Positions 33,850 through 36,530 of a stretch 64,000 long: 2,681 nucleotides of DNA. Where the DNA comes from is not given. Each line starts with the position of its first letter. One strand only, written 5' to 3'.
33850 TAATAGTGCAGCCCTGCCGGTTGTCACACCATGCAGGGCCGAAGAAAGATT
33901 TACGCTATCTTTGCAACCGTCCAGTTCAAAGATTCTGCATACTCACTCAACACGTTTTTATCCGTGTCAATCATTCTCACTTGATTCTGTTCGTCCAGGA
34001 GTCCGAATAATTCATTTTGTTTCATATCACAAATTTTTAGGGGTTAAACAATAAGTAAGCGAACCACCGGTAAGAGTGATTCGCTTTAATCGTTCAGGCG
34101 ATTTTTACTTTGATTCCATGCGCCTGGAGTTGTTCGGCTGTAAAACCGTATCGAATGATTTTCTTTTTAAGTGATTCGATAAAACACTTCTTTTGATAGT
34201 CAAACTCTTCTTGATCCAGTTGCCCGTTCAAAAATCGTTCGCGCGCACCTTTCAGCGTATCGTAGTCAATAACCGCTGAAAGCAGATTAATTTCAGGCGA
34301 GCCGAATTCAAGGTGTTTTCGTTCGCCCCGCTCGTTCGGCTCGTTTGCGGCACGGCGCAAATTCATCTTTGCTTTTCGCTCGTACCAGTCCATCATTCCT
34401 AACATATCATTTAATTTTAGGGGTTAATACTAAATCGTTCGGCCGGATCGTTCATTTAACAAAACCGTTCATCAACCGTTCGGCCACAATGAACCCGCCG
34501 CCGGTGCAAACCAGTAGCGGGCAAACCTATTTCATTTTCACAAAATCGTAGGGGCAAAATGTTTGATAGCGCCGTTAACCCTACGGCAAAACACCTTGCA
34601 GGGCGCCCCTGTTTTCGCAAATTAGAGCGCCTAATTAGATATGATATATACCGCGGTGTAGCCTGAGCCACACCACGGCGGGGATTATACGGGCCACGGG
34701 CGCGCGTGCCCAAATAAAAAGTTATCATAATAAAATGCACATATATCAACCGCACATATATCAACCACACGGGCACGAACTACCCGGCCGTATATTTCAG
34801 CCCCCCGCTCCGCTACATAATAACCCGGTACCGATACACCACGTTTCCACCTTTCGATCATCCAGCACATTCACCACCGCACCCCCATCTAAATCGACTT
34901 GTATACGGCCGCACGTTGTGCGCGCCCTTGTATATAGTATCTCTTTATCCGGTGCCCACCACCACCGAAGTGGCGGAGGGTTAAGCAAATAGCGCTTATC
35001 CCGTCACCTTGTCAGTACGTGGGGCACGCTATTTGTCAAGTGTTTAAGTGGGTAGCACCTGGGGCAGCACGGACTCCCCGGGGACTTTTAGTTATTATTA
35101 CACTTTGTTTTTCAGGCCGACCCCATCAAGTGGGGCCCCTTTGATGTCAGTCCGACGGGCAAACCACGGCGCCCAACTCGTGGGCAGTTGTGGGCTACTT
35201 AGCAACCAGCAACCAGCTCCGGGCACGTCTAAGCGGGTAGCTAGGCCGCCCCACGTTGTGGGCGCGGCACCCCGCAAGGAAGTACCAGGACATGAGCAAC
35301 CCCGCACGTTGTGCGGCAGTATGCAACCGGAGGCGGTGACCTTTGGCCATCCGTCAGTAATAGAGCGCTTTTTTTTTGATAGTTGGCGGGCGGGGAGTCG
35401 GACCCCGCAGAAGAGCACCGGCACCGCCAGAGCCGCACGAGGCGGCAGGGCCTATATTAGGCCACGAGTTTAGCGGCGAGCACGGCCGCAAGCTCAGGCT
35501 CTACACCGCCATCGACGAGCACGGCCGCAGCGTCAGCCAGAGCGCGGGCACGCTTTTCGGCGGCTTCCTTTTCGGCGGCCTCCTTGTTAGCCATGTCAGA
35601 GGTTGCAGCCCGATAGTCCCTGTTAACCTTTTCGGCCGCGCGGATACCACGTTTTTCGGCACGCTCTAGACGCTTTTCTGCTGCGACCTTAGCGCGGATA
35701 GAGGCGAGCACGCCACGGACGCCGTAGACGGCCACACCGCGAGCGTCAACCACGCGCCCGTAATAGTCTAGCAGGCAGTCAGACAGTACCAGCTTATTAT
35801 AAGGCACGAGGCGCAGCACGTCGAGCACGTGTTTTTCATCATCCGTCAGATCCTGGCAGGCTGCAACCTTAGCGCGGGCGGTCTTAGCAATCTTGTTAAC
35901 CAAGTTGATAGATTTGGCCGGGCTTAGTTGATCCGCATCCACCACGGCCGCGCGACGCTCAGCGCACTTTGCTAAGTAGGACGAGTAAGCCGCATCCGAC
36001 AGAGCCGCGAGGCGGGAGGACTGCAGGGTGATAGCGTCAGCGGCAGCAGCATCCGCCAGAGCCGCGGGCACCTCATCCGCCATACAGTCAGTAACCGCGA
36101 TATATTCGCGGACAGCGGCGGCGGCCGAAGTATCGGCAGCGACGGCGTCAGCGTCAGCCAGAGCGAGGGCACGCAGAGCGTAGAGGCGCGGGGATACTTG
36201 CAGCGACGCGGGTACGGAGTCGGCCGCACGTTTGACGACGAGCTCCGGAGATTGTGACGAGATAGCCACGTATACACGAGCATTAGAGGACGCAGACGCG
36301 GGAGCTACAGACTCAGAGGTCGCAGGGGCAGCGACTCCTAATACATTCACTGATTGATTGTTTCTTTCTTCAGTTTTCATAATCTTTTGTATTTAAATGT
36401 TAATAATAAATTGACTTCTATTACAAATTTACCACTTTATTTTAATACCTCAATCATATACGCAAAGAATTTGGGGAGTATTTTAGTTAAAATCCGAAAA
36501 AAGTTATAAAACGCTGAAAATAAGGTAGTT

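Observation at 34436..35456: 1-kb GC-rich, repeat-dense non-coding region between the early block and the replication genes: origin or structured-RNA candidate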

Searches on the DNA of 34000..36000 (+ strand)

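Call 7: search_dna_similar(query=window:34300-35600:+, collection=phages, mode=distant, max_rows=30)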
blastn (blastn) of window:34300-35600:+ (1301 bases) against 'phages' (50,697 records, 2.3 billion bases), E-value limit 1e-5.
No match.

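Call 8: search_rna_families(source=window, start=34000, end=36000, threshold=evalue, max_evalue=10, show_alignments=3)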
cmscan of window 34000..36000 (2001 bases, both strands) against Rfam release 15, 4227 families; matches with E-value up to 10: 2.
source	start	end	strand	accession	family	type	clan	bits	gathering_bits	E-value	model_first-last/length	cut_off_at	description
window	34687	34747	-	RF00078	MicA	Gene; sRNA;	-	21.2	41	2.7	1-75/75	no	MicA sRNA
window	34157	34188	-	RF01072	TMV_UPD-PK3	Cis-reg;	-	19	34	0.11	1-31/31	no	Pseudoknot of upstream pseudoknot domain (UPD) of the 3'UTR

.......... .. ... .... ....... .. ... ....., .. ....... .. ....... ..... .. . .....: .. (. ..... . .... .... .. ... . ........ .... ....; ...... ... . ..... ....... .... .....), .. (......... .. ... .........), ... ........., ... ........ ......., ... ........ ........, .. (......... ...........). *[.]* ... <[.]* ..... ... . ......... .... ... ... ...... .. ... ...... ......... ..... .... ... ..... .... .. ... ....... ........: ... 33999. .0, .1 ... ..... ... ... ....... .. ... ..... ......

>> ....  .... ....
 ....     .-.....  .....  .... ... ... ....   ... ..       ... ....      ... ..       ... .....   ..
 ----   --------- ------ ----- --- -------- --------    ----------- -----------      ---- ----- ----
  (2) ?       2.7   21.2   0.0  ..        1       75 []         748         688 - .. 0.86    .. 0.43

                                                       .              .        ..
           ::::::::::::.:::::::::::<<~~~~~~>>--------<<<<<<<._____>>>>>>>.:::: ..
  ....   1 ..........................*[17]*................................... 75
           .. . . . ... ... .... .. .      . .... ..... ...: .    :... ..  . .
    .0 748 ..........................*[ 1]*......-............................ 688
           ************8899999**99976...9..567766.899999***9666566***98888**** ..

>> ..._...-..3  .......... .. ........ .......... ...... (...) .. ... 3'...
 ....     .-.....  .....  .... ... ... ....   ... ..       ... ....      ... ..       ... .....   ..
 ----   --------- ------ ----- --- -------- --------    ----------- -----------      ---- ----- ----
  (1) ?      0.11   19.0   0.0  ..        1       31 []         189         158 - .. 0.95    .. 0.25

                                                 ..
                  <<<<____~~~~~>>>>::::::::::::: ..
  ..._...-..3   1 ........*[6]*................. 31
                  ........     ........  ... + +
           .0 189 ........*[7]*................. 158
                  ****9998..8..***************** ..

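Call 59: search_rna_families(source=window, start=35330, end=35480, threshold=evalue, max_evalue=10, show_alignments=4)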
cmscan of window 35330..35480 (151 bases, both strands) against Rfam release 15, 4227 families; matches with E-value up to 10: 3.
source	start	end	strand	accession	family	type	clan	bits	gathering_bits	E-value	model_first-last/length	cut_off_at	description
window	35385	35428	-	RF01684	mascRNA-menRNA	Gene;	-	14.2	42.5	1.7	1-56/56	no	MALAT1-associated small cytoplasmic RNA/MEN beta RNA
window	35353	35430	+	RF03151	cyano-S1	Cis-reg; leader;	-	13.6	39.9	4.1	1-81/81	no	Cyanobacterial ribosomal protein S1 leader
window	35331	35383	+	RF00519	suhB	Gene; sRNA;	CL00108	10.7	41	6.6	1-77/77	no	Makes More Granules Regulator RNA (mmgR)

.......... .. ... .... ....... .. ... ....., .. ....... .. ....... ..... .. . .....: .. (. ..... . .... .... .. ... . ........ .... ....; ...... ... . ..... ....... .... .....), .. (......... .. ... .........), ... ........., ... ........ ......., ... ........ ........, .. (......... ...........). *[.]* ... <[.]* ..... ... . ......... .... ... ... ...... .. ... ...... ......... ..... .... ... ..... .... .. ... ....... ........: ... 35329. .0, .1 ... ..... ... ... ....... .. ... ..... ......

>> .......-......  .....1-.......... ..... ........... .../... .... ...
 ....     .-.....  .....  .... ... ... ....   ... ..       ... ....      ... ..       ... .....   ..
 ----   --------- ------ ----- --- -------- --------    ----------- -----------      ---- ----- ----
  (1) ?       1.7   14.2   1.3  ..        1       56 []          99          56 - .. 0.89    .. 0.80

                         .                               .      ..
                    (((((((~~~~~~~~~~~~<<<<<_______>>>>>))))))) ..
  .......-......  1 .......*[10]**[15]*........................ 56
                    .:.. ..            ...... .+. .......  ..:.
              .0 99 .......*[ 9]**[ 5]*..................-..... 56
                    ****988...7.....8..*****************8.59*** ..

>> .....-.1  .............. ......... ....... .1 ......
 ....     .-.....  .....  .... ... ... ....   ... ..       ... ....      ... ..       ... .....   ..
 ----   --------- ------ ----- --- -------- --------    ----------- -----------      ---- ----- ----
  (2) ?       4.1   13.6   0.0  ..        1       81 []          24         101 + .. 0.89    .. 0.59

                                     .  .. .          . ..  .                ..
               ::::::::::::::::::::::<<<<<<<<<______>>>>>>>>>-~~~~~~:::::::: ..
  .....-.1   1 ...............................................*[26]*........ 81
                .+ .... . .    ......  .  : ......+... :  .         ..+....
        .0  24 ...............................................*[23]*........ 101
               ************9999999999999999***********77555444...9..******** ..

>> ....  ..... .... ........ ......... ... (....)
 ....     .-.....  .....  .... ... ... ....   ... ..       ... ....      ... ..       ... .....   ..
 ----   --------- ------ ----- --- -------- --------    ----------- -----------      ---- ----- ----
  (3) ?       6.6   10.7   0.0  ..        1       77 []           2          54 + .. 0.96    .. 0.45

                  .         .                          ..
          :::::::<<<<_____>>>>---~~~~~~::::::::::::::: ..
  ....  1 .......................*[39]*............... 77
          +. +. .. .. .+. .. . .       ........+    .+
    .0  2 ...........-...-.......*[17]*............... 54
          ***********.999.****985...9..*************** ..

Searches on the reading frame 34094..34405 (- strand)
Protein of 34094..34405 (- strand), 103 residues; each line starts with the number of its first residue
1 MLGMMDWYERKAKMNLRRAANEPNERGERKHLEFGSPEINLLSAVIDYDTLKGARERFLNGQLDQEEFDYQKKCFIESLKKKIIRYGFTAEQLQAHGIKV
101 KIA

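Call 10: search_protein_families(library=phrogs, proteins=[window:34094-34405:-], max_evalue=0.001)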
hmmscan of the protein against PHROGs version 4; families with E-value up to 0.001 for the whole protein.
window:34094-34405:- (103 aa): 0 families

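Call 11: search_protein_families(library=pfam, proteins=[window:34094-34405:-], max_evalue=0.001)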
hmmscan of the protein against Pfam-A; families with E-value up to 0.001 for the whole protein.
window:34094-34405:- (103 aa): 0 families

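Call 42: find_homologous_proteins(query=window:34094-34405:-)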
Query window:34094-34405:- (103 aa): 1 proteins with E <= 0.001 among 5 candidates.
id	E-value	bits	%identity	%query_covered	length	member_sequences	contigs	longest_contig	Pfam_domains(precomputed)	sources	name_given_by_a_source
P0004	1.1e-59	217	96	100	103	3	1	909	-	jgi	jgi:hypothetical protein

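Call 117: predict_structure(alignment_id=A10)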
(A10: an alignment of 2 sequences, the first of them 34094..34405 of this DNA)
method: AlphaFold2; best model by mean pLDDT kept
length: 103 residues; sequences in the alignment: 2
mean_pLDDT: 75.3   pTM: 0.60
mean pLDDT of the five models: 75.3, 70.6, 62.9, 61.7, 56.5
residues with pLDDT >= 90: 11; 70-90: 63; 50-70: 24; < 50: 5
segments of 3 or more residues with pLDDT < 50: 1-4
pLDDT, mean of each block of 10 residues (from residue 1): 54 71 66 70 80 89 91 85 80 75 53
secondary structure, 60 per line:
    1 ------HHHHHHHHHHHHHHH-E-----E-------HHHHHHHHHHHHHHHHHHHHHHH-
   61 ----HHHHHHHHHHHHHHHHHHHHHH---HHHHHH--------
elements in order: H7-21 H37-59 H65-86 H90-95

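Call 119: fold_search(model_id=the predicted structure, library=pdb)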
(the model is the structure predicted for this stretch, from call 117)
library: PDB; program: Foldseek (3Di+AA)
matches with E <= 10: 136; with E <= 0.001: 0
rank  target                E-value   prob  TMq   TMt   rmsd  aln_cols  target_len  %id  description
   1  2f6m_D                7.0e-01  0.63  0.40  0.40  10.3       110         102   11  Structure of a Vps23-C:Vps28-N subcomplex (released 2006-04-18)
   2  8eja_B                1.3e+00  0.28  0.31  0.29  10.1        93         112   15  Computational design of potent and selective inhibitors of Bak and Bax (released 2024-03-20)
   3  2nn4_A                1.4e+00  0.72  0.36  0.57   5.7        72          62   12  Crystal structure of Bacillus subtilis yqgQ, Pfam DUF910 (released 2006-10-31)
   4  9clb_B                1.8e+00  0.30  0.39  0.35  10.9        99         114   16  Crystal structure of Bak bound to the inhibitory aBAK (released 2025-07-16)
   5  9clb_F                1.9e+00  0.23  0.34  0.31  11.1        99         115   18  Crystal structure of Bak bound to the inhibitory aBAK (released 2025-07-16)
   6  3nzp_A                2.6e+00  0.66  0.45  0.10   5.6        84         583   17  Crystal Structure of the Biosynthetic Arginine decarboxylase SpeA from Campylobacter jejuni, Northeast Structural Geno (released 2010-09-01)
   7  9k7t_B                2.6e+00  0.54  0.45  0.51   4.5        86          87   19  Crystal structure of designed zinc-induced homotetramer C4-Zn1-HEHE-1 (released 2025-10-29)
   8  1wqf                  2.6e+00  0.41  0.42  0.25  13.1        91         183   10  Crystal structure of Ribosome recycling factor from Mycobacterium Tuberculosis (released 2005-02-22)
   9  4kb2                  2.6e+00  0.38  0.42  0.25  13.8        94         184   10  Crystal structure of ribosome recycling factor mutant R109A from Mycobacterium tuberculosis (released 2014-03-12)
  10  3m8a_C                2.7e+00  0.47  0.41  0.53   3.6        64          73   17  Crystal Structure of Swine Flu Virus NS1 N-Terminal RNA Binding Domain from H1N1 Influenza A/California/07/2009 (released 2010-04-28)
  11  4kdd                  2.7e+00  0.41  0.43  0.25  13.0        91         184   10  Structure of Mycobacterium tuberculosis ribosome recycling factor in presence of detergent (released 2014-03-12)
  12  4oyd_B                2.7e+00  0.20  0.35  0.31  10.4       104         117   12  Crystal structure of a computationally designed inhibitor of an Epstein-Barr viral Bcl-2 protein (released 2014-07-09)
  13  9ihh_A                2.9e+00  0.35  0.44  0.47  15.2        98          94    9  Ex vivo spore-silk A-ENA fibers (released 2026-03-04)
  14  2zko_A                3.0e+00  0.47  0.41  0.54   3.6        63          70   14  Structural basis for dsRNA recognition by NS1 protein of human influenza virus A (released 2008-10-14)
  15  6eri_Az               3.0e+00  0.18  0.34  0.20  15.5       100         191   16  Structure of the chloroplast ribosome with chl-RRF and hibernation-promoting factor (released 2018-04-18)
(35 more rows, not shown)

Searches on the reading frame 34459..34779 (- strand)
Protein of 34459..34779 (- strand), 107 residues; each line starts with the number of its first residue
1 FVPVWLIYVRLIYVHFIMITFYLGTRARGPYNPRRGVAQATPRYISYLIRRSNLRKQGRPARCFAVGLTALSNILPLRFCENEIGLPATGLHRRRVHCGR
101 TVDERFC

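Call 107: search_protein_families(library=pfam, proteins=[window:34459-34779:-], max_evalue=1)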
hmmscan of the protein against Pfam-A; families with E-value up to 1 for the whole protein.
seq(107 aa): 0 families

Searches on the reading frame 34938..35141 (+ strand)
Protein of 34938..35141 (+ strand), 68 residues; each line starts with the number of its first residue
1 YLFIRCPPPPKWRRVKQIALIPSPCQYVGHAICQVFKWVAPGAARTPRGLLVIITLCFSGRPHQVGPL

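Call 107: search_protein_families(library=pfam, proteins=[window:34938-35141:+], max_evalue=1)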
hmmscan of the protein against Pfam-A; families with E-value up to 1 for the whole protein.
seq(68 aa): 1 family
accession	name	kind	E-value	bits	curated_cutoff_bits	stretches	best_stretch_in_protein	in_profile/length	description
PF17120.11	zf-RING_16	-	0.12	12.5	27.4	1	14-38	13-37/57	RING/Ubox like zinc-binding domain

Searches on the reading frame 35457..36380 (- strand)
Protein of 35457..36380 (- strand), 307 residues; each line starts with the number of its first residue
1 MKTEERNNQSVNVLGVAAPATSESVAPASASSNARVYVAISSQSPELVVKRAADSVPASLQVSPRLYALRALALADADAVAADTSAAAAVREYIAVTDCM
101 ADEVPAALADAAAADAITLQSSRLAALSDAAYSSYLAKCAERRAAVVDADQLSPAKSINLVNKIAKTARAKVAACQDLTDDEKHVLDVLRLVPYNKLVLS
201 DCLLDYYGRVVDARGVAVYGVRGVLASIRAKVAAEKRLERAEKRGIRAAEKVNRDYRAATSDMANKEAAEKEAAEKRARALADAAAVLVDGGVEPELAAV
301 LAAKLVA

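Call 10: search_protein_families(library=phrogs, proteins=[window:35457-36380:-], max_evalue=0.001)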
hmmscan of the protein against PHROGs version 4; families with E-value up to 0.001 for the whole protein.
window:35457-36380:- (307 aa): 0 families

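Call 11: search_protein_families(library=pfam, proteins=[window:35457-36380:-], max_evalue=0.001)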
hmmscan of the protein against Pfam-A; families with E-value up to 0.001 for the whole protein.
window:35457-36380:- (307 aa): 0 families

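Call 15: find_related_loci(query=window:35457-36380:-, collection=viral_contigs, flank=10000)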
Query window:35457-36380:- (307 aa) in viral_contigs; peptide patterns used: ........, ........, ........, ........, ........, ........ (x = any residue, [..] = any of these).
23 stretches matched a pattern; 1 encode a relative of the query (tblastn E <= 1e-3); 1 distinct loci.
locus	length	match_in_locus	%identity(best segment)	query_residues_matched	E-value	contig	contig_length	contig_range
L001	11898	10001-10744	85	48-296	4e-100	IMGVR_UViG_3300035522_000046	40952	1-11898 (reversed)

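Call 23: find_homologous_proteins(query=window:35457-36380:-)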
Query window:35457-36380:- (307 aa): 3 proteins with E <= 0.001 among 8000 candidates.
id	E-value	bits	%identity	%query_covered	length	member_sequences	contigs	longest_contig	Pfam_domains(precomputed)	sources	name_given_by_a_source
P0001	5.5e-149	513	99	88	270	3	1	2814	-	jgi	jgi:hypothetical protein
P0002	2.3e-114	399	100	68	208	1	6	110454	-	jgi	jgi:hypothetical protein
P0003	5.0e-98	346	88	64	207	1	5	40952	-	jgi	jgi:hypothetical protein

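Call 24: find_encoding_contigs(protein=P0002, flank=4000, max_places=10)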
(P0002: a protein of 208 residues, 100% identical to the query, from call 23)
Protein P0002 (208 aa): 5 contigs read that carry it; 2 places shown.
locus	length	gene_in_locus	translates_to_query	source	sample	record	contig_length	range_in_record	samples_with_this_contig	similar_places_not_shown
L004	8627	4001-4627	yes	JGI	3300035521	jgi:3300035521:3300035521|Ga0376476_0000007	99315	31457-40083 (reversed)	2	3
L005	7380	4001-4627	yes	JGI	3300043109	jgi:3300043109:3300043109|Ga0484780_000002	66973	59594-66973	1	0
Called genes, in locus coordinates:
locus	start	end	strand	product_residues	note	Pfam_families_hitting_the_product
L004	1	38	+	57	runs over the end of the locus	-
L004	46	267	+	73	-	-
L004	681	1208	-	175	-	-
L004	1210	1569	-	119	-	-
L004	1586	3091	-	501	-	PF08706:D5_N, PF19263:DUF5906 (weak)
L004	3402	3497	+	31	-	-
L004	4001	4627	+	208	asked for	-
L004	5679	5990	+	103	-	-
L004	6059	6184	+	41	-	-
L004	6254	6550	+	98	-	-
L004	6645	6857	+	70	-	-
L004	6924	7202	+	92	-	-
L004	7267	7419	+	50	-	-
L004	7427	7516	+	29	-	-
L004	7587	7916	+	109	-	-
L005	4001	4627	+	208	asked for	-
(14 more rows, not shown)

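Call 25: find_encoding_contigs(protein=P0003, flank=4000, max_places=10)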
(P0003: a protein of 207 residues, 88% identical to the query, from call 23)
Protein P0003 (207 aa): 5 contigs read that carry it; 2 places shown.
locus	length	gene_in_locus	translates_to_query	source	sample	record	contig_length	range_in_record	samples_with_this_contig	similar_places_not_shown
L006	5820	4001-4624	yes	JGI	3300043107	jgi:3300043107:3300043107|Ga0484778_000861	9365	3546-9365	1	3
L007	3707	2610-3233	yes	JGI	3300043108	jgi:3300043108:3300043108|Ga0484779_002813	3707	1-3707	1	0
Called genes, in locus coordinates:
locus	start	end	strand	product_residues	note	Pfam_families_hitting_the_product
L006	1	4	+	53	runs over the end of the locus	-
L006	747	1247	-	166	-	-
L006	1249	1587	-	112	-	-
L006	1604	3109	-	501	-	PF08706:D5_N, PF19263:DUF5906 (weak)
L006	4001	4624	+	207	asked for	-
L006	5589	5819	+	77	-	?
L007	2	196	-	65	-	?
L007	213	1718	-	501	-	PF08706:D5_N, PF19263:DUF5906 (weak)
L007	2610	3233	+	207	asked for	-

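Call 26: find_encoding_contigs(protein=P0001, flank=4000, max_places=10)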
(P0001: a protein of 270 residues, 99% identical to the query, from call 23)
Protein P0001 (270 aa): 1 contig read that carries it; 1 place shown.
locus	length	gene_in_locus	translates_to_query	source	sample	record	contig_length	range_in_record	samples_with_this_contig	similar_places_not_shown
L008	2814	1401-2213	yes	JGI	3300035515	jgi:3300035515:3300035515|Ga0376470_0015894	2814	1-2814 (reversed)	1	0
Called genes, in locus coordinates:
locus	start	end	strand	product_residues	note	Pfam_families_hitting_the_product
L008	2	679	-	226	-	?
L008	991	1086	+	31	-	-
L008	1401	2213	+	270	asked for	-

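Call 74: predict_structure(alignment_id=A7)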
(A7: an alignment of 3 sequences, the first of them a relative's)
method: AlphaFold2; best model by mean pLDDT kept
length: 208 residues; sequences in the alignment: 3
mean_pLDDT: 58.6   pTM: 0.31
mean pLDDT of the five models: 58.6, 57.9, 57.6, 54.4, 54.1
residues with pLDDT >= 90: 6; 70-90: 59; 50-70: 52; < 50: 91
segments of 3 or more residues with pLDDT < 50: 1-38, 40-59, 91-105, 107-123
pLDDT, mean of each block of 10 residues (from residue 1): 31 39 45 46 41 46 53 55 55 41 45 38 52 63 71 81 84 88 89 89 84
secondary structure, 60 per line:
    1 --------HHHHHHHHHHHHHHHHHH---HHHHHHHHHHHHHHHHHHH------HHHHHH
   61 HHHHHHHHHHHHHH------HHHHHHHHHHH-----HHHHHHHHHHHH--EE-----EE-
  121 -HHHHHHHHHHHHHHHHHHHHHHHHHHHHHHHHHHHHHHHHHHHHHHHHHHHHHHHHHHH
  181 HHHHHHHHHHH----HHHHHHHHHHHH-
elements in order: H9-26 H30-48 H55-74 H81-91 H97-108 H122-191 H196-207
